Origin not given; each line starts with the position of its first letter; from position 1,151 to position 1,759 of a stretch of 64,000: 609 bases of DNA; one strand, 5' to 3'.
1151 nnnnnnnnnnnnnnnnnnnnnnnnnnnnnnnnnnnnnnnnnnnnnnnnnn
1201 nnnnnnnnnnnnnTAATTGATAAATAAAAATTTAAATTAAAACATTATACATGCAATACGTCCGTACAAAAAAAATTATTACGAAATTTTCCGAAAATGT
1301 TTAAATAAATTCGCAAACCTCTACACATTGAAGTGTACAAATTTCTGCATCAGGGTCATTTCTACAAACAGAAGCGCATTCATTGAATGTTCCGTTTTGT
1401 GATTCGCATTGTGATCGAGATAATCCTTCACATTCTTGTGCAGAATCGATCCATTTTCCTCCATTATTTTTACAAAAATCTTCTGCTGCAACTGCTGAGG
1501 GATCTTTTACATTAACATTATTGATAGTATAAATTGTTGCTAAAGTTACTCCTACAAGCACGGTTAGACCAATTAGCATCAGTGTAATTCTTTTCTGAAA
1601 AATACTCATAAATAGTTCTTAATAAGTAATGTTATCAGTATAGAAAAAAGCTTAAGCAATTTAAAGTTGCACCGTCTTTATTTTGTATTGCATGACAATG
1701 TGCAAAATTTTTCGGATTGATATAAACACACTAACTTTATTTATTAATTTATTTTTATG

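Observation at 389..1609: Small secreted 8-Cys protein encoded directly upstream of a membrane-anchored DsbA-like (CPYC) oxidoreductase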

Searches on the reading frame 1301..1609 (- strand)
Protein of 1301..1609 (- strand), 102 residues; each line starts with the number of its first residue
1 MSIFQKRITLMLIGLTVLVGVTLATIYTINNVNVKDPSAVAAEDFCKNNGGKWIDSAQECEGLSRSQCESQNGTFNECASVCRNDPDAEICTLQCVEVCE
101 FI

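Call 3: search_protein_families(library=pfam, proteins=[window:1301-1609:-], max_evalue=1)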
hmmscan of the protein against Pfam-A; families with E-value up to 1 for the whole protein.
window:1301-1609:- (102 aa): 0 families

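Call 4: search_protein_families(library=ncbifam, proteins=[window:1301-1609:-], max_evalue=1)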
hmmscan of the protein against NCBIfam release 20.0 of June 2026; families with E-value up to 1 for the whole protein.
window:1301-1609:- (102 aa): 0 families

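Call 6: find_homologous_proteins(query=window:1301-1609:-, max_evalue=1)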
Query window:1301-1609:- (102 aa): 5 proteins with E <= 1 among 5 candidates.
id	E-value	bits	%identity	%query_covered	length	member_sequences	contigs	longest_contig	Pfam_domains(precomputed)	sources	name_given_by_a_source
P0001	4.2e-62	224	100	100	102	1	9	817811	-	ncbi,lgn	-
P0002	1.5e-21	94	46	93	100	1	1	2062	-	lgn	-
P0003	5.8e-17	79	43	92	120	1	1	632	-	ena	-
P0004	2.7e-15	74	65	50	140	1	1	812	PF07648.21,PF00050.27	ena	-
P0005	1.2e-13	69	54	63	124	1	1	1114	-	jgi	jgi:hypothetical protein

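Call 7: find_encoding_contigs(protein=window:1304-1609:-, flank=10000)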
Protein window:1304-1609:- (102 aa): 9 contigs read that carry it; 6 places shown.
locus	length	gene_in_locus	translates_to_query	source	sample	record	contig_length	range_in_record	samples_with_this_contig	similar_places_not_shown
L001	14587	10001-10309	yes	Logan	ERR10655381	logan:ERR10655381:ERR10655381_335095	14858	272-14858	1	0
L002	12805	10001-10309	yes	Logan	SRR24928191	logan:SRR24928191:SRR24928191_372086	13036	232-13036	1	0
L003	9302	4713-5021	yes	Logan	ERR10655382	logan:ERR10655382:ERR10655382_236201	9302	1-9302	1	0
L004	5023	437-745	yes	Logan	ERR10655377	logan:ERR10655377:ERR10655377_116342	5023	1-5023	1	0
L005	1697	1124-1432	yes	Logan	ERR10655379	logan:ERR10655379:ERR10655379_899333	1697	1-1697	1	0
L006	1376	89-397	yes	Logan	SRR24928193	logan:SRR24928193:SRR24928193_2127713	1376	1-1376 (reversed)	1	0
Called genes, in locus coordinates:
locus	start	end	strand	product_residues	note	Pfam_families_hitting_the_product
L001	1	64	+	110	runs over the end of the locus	?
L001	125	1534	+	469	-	PF00464:SHMT, PF00155:Aminotran_1_2 (faint), PF00464:SHMT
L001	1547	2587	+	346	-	-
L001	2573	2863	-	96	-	-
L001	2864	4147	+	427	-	-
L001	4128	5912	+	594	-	PF00005:ABC_tran, PF13304:AAA_21 (faint), PF02463:SMC_N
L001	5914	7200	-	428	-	-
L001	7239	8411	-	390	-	PF05496:RuvB_N, PF00158:Sigma54_activat (faint), PF13191:AAA_16 (faint), PF07728:AAA_5 (faint), PF13173:AAA_14 (weak), PF00004:AAA, PF16193:AAA_assoc_2, PF12002:MgsA_C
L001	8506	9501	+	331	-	-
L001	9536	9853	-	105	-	PF00436:SSB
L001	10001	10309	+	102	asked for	-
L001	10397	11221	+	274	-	PF01323:DSBA (faint), PF13462:Thioredoxin_4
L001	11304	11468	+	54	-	-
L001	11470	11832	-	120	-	-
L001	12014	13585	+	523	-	PF01336:tRNA_anti-codon, PF00152:tRNA-synt_2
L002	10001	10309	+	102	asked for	-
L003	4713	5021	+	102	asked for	-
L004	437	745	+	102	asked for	-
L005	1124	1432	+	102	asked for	-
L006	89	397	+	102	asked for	-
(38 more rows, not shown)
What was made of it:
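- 1301..1609 (-): Gene for the 102-aa membrane-tethered 8-Cys protein (stop codon included). Exact protein found on 9 contigs (call 7).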

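Call 11: find_related_loci(query=A1, collection=genome_contigs, flank=6000)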
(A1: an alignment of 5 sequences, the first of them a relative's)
Query A1 (102 aa) in genome_contigs; peptide patterns used: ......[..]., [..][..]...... (x = any residue, [..] = any of these).
103 stretches matched a pattern; 58 encode a relative of the query (tblastn E <= 1e-3); 58 distinct loci.
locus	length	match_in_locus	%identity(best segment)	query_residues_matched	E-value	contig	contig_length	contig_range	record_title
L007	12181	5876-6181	64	1-101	3e-38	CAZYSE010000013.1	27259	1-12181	MAG TPA_asm: uncultured Candidatus Saccharibacteria bacterium isolate SRP286056_co1_293 genome assembly, contig: NODE_19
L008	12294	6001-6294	44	3-102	6e-23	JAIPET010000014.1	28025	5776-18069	MAG: Candidatus Woesearchaeota archaeon isolate Tobar13m-G34 Tobar13m-20mill-C298, whole genome shotgun sequence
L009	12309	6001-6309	42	6-101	2e-24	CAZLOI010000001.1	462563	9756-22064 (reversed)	MAG TPA_asm: uncultured Candidatus Saccharibacteria bacterium isolate binchicken_co179_42 genome assembly, contig: NODE_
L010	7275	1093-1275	57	41-101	2e-21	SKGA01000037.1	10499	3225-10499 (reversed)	MAG: Candidatus Woesearchaeota archaeon isolate CSBr16_114 CSBr16-7458, whole genome shotgun sequence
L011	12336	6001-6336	38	1-101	3e-21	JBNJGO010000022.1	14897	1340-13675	MAG: Nanobdellota archaeon isolate Y22_30dBSe2.bin.8 NODE_2291_length_14897_cov_25.790647, whole genome shotgun sequence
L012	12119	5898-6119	53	28-101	5e-21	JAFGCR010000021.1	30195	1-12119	MAG: Candidatus Peregrinibacteria bacterium isolate Zod_Metabat.1128 k87_4508307, whole genome shotgun sequence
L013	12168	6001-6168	64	46-101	5e-21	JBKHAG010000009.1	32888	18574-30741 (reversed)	MAG: Candidatus Woesearchaeota archaeon isolate D1M01_129 NODE_1636_length_32888_cov_9.930314, whole genome shotgun sequ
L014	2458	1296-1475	53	40-99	8e-21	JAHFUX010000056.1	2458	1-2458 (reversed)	MAG: Nitrosarchaeum sp. isolate nzgw9 NODE_82225_length_2459_cov_2.568435, whole genome shotgun sequence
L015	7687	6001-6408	57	40-101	2e-20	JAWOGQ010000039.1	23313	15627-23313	MAG: Candidatus Woesearchaeota archaeon isolate BLK6-3.bin.78 k191_173615, whole genome shotgun sequence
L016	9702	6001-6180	53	40-99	2e-20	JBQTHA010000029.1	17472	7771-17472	MAG: Nitrosopumilaceae archaeon isolate SAW220 c_000000301365, whole genome shotgun sequence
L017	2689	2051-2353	39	5-101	3e-20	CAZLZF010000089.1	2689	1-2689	MAG TPA_asm: Candidatus Woesearchaeota archaeon isolate SRP192927_co9_328 genome assembly, contig: NODE_52371_length_268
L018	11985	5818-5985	59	46-101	2e-20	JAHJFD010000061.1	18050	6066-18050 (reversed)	MAG: Patescibacteria group bacterium isolate Modern_marine_glass_biofilm.mb.158 Modern_marine_gla.mb.158_k141_1138503, w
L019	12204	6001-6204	51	34-101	3e-20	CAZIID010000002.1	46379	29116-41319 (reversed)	MAG TPA_asm: uncultured Candidatus Saccharibacteria bacterium isolate SRP272421_co4_124 genome assembly, contig: NODE_12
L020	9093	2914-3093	53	42-101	4e-20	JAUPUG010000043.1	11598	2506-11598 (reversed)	MAG: Patescibacteria group bacterium isolate erpe_2018_sw_12hr_WHONDRS-SW48-000089_B_bin.38 scaffold_234440, whole genom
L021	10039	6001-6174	55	44-101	4e-20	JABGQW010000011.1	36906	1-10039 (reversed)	MAG: bacterium isolate co234_bin65 NODE_2263_length_36906_cov_39.291960, whole genome shotgun sequence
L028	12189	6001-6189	52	38-100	2e-19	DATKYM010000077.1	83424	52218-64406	MAG TPA_asm: Nitrosopumilaceae archaeon isolate SMAG_U14219 k141_4818179, whole genome shotgun sequence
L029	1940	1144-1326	54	41-101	6e-19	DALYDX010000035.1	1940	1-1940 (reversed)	MAG TPA_asm: Candidatus Paceibacterota bacterium isolate CTOTU14238 NODE_19517_length_1940_cov_9.083820, whole genome sh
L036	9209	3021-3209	54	39-101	2e-17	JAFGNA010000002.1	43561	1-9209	MAG: Candidatus Woesearchaeota archaeon isolate Zod_Metabat.513 k87_1073678, whole genome shotgun sequence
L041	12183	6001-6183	54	43-101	1e-16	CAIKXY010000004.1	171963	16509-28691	uncultured bacterium isolate E14_bin-0799 genome assembly, contig: bin-0799:04/15, whole genome shotgun sequence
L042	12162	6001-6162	57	46-101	2e-16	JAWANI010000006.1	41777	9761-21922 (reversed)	MAG: Candidatus Woesearchaeota archaeon isolate SRBZ-2_201901_bins_195 SRBZ-2_201901_bins_195_scaffold_6, whole genome s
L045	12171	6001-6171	47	46-101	9e-16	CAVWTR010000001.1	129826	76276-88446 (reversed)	MAG: uncultured Acidobacteriota bacterium isolate MFD00964.bin.1.103 genome assembly, contig: contig_103399, whole genom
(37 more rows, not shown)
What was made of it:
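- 20 are CPR-labelled, 19 DPANN-labelled, 4 Nitrosopumilaceae and 2 Endozoicomonas (call 11). Members also occur in aerobic Nitrosopumilaceae (call 11).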

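Call 16: search_protein_representatives(alignment_id=A1)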
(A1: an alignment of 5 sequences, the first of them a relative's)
Query: 5 sequences, 106 profile positions. Proteins with E-value up to 0.001 (for the whole library): 1028; up to 1e-10: 779; up to 1e-30: 10. The best 150 are listed.
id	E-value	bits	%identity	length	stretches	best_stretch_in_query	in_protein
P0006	3.3e-65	232.8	-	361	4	38-101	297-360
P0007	1.6e-58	211.3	-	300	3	25-103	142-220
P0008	8.4e-46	170.4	-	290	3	32-101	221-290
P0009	7.7e-45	167.3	-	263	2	5-103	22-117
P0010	9.5e-43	160.6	-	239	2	32-104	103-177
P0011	1.0e-41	157.3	-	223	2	30-101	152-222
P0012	1.3e-40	153.7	-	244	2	28-104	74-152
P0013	3.3e-38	146.0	-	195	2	28-105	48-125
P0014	2.0e-34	133.9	-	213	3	1-103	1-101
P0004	3.5e-31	123.4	-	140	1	11-101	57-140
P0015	1.6e-29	118.1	-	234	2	1-102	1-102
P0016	1.7e-29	118.0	-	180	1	1-103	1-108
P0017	6.5e-29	116.1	-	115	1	1-104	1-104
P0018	1.5e-28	115.0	-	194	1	3-103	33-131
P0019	4.4e-28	113.5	-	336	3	15-101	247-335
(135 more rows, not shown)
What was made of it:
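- The profile search finds 1028 representatives at E <= 1e-3 and 779 at E <= 1e-10, with 1-4 copies per protein (call 16).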

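Call 20: search_protein_families(library=pfam, alignment_id=A2, max_evalue=0.001)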
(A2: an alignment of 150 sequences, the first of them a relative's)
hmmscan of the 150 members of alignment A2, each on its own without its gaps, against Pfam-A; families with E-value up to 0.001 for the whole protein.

A. member 1, P0001 (102 aa): 0 families

B. families by the number of members that match (of 150 scanned): 16 families
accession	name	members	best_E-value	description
PF00050.26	Kazal_1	32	1.3e-36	Kazal-type serine protease inhibitor domain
PF07648.20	Kazal_2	29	3e-21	Kazal-type serine protease inhibitor domain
PF05375.19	Pacifastin_I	10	4.9e-07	Pacifastin inhibitor (LCMII)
PF14302.11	DUF4377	9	3.7e-24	Domain of unknown function (DUF4377)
PF03891.20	DUF333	8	1.3e-22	Domain of unknown function (DUF333)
PF01297.22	ZnuA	4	1.6e-85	Zinc-uptake complex component A periplasmic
PF10648.15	Gmad2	4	2.2e-14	Immunoglobulin-like domain of bacterial spore germination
PF01471.23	PG_binding_1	2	7.1e-14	Putative peptidoglycan binding domain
PF21287.3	Kazal_CFAI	2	7.8e-06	Complement factor I, KAZAL domain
PF20242.3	Emfourin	2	1.2e-05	Emfourin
PF14478.12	DUF4430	1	7.3e-15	Domain of unknown function (DUF4430)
PF10502.14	Peptidase_S26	1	1.3e-13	Signal peptidase, peptidase S26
PF02663.19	FmdE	1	6e-07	FmdE, Molybdenum formylmethanofuran dehydrogenase operon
PF14282.11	FlxA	1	8.8e-05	FlxA-like protein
PF20130.4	DUF6520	1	0.00014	Family of unknown function (DUF6520)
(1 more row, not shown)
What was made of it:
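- Closest known: Mosaic multi-inhibitor proteins built from Kazal, pacifastin and similar modules. Same: About a fifth of family members combine the 8-Cys domain with Kazal domains, and some with Pacifastin_I or Emfourin hits (call 20).
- Kazal_1 occurs in 32 of 150 members, Pacifastin_I in 10 and Emfourin in 2 (call 20).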

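Call 26: search_protein_families(library=pfam, alignment_id=A3, max_evalue=0.001)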
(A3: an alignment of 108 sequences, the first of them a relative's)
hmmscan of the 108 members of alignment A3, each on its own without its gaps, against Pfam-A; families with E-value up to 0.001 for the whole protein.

A. member 1, L007:5183-5593:- (136 aa): 1 family
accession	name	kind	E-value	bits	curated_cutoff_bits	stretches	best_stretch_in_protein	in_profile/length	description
PF00436.31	SSB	-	6.2e-17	62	26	1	35-131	2-100/104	Single-strand binding protein family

B. families by the number of members that match (of 108 scanned): 155 families (the first 25 are shown)
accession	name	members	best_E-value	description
PF02073.20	Peptidase_M29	4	1.1e-97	Thermophilic metalloprotease (M29)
PF00270.35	DEAD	4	1.7e-45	DEAD/DEAH box helicase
PF00271.37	Helicase_C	4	3.7e-32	Helicase conserved C-terminal domain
PF00076.28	RRM_1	4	1e-22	RNA recognition motif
PF04851.21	ResIII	4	6.3e-12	Type III restriction enzyme, res subunit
PF00245.25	Alk_phosphatase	2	2.4e-82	Alkaline phosphatase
PF08494.16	DEAD_assoc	2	7.1e-60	DEAD/H associated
PF01951.21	Archease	2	2.7e-34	Archease protein family (MTH1598/TM1083)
PF19306.5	WH_Lhr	2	7.5e-33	Large helicase-related protein, winged helix domain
PF00881.29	Nitroreductase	2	9e-25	Nitroreductase family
PF00004.35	AAA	2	9.5e-22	ATPase family associated with various cellular activities (AAA)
PF00436.31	SSB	2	5.7e-18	Single-strand binding protein family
PF14947.12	HTH_45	2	3.3e-17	Winged helix-turn-helix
PF07883.17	Cupin_2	2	7.6e-15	Cupin domain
PF01368.27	DHH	2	1.8e-14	DHH family, N-terminal domain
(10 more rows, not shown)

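Call 27: predict_structure(alignment_id=A2)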
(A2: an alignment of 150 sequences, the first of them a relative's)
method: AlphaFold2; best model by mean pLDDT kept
length: 102 residues; sequences in the alignment: 150
mean_pLDDT: 90.6   pTM: 0.65
mean pLDDT of the five models: 90.6, 86.8, 85.3, 84.0, 83.2
residues with pLDDT >= 90: 62; 70-90: 39; 50-70: 1; < 50: 0
segments of 3 or more residues with pLDDT < 50: none
pLDDT, mean of each block of 10 residues (from residue 1): 84 86 75 83 98 96 98 97 94 95 91
secondary structure, 60 per line:
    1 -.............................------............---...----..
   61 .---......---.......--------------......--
elements in order: H2-30 H37-48 E52-54 E59-61 H65-70 E74-80 E95-100
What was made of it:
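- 1523..1588 (-): N-terminal hydrophobic anchor (residues 8-29, after K6-R7). Probably an uncleaved type II signal-anchor. AF2 helix 2-30 (call 27).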

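Call 30: fold_search(model_id=the predicted structure, library=pdb)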
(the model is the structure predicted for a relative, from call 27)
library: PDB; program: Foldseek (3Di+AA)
matches with E <= 10: 4; with E <= 0.001: 0
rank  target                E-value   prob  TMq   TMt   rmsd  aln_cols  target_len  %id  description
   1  8him_A                5.4e+00  0.01  0.16  0.04  12.3        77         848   13  A cryo-EM structure of B. oleracea RNA polymerase V elongation complex at 2.73 Angstrom (released 2023-03-22)
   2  8h65_H                8.1e+00  0.01  0.20  0.14  11.8        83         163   14  Crystal structure of human GCN5 histone acetyltransferase domain bound with butyryl-CoA (released 2023-05-03)
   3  1xty_A                9.2e+00  0.01  0.18  0.16  11.2        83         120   11  Crystal structure of Sulfolobus solfataricus peptidyl-tRNA hydrolase (released 2005-03-22)
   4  2nlq_A                9.9e+00  0.02  0.18  0.40   8.2        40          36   18  Human beta-defensin-1 (Mutant Lys31Ala) (released 2006-10-31)
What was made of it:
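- On Knottin / defensin: The only defensin Foldseek hit has E = 9.9 (call 30).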

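Call 31: search_solved_structures(query=A1, max_evalue=10)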
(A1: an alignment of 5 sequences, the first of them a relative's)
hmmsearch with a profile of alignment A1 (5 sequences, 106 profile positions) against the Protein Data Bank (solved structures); distinct sequences matched with E-value up to 10: 1.
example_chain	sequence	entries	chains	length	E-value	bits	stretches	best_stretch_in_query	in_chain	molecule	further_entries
1ccv_A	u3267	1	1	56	0.48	13.6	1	73-103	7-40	CHYMOTRYPSIN INHIBITOR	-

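Call 55: list_cluster_members(proteins=[window:1304-1609:-, window:392-1213:-])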
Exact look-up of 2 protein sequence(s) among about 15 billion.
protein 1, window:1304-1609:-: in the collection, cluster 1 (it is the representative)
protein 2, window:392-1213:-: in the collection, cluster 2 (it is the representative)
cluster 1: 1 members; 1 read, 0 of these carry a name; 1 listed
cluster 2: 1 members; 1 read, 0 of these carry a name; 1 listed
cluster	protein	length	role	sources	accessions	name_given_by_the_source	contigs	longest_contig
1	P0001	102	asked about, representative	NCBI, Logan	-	-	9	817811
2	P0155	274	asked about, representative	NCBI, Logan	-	-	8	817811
